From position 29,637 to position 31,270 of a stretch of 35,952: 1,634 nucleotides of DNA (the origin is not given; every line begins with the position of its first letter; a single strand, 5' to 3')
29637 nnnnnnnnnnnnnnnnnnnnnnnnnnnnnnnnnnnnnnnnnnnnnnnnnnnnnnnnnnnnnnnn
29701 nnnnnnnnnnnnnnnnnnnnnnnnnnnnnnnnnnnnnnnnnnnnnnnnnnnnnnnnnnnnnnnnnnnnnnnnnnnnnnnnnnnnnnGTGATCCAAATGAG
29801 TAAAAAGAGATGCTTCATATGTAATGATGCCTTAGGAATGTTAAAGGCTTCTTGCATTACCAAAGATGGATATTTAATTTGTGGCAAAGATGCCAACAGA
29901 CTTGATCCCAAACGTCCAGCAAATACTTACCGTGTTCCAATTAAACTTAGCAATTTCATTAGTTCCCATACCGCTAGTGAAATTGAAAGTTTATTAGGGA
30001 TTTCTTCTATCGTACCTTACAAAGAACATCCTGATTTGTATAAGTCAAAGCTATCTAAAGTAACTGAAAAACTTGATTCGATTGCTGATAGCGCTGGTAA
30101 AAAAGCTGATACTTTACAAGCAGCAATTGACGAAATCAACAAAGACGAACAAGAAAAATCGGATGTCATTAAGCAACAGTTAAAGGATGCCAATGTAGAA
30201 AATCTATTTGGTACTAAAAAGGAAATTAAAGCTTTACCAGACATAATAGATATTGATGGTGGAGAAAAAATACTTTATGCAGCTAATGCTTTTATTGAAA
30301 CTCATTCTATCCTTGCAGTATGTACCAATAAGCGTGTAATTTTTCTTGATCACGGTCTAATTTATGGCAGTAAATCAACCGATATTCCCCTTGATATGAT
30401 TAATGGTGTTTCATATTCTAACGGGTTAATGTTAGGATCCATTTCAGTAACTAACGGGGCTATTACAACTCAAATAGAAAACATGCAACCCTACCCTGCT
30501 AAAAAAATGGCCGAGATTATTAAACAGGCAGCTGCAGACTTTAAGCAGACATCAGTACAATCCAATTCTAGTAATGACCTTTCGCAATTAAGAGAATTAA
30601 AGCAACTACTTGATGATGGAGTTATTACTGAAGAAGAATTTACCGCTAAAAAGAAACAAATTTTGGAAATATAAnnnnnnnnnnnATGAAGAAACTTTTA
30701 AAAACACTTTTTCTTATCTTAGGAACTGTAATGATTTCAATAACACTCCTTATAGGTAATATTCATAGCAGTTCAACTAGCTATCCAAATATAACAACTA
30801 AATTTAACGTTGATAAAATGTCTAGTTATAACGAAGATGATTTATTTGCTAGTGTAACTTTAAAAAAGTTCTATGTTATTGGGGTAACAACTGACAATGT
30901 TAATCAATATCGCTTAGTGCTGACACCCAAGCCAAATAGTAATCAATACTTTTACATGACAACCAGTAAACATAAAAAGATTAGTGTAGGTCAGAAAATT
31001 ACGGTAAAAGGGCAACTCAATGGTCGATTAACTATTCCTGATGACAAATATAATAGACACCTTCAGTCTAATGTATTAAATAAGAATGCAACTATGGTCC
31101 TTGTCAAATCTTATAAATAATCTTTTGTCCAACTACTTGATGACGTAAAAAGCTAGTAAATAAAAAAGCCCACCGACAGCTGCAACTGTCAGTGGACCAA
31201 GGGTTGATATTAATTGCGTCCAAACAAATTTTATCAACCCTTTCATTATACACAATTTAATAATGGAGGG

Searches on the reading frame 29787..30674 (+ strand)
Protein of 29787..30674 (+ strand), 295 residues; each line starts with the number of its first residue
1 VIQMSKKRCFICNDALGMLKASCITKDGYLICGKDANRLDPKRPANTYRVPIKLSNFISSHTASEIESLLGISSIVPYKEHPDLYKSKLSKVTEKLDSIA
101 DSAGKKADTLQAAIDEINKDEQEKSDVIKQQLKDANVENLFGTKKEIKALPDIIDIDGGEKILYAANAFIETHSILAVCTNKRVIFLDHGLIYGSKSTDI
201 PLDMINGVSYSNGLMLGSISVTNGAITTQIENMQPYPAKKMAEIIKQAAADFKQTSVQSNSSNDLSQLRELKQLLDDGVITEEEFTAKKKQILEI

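Call 19: search_protein_families(library=pfam, max_evalue=0.1, proteins=[window:29787-30674:+])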
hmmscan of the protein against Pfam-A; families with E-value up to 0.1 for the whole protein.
window:29787-30674:+ (295 aa): 5 families
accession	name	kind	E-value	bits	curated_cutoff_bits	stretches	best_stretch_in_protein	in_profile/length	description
PF14470.12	bPH_3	-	3.3e-18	66.4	23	1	159-246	4-94/95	Bacterial PH domain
PF09851.14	SHOCT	-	3.1e-11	43.1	27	1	267-293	2-28/28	Short C-terminal domain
PF05120.17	GvpG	-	0.0019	18.7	30.6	1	267-294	36-63/67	Gas vesicle protein G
PF20612.3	SHOCT_2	-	0.058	14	24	0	271-286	19-34/53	SHOCT domain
PF04083.22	Abhydro_lipase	-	0.097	12.7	27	0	180-196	41-57/63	Partial alpha/beta-hydrolase lipase region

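Call 20: search_protein_families(library=phrogs, max_evalue=0.01, proteins=[window:29787-30674:+])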
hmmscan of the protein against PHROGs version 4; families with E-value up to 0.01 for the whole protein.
window:29787-30674:+ (295 aa): 7 families
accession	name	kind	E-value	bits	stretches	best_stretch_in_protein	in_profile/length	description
phrog_2700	-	unknown function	3.2e-46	159.3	1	95-294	115-330/331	-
phrog_888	-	unknown function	2.3e-16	61.3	2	239-295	214-271/271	-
phrog_20665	-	unknown function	2.1e-05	25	1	242-294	254-305/306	-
phrog_33222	-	unknown function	0.00014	23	1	257-294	222-257/258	-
phrog_13544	-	unknown function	0.00037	21.1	1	221-294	156-233/236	-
phrog_19084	-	unknown function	0.0005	20.4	1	239-294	253-307/307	-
phrog_33436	-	unknown function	0.0028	18.8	1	261-293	85-117/117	-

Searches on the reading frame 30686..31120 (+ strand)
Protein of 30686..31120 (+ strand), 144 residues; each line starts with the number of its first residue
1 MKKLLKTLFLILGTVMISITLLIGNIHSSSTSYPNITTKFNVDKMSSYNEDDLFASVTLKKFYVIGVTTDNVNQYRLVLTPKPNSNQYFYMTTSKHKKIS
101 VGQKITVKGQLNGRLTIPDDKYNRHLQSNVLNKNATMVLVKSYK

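Call 19: search_protein_families(library=pfam, max_evalue=0.1, proteins=[window:30686-31120:+])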
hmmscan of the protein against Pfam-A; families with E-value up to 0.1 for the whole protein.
window:30686-31120:+ (144 aa): 2 families
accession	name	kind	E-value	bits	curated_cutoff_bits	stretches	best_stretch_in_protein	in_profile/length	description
PF12869.13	tRNA_anti-like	-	0.0069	16.4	23.5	1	72-117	100-138/146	tRNA_anti-like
PF02368.24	Big_2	-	0.093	13.1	22.8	0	74-117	21-64/79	Bacterial Ig-like domain (group 2)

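Call 20: search_protein_families(library=phrogs, max_evalue=0.01, proteins=[window:30686-31120:+])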
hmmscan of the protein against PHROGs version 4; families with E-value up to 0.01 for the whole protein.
window:30686-31120:+ (144 aa): 0 families
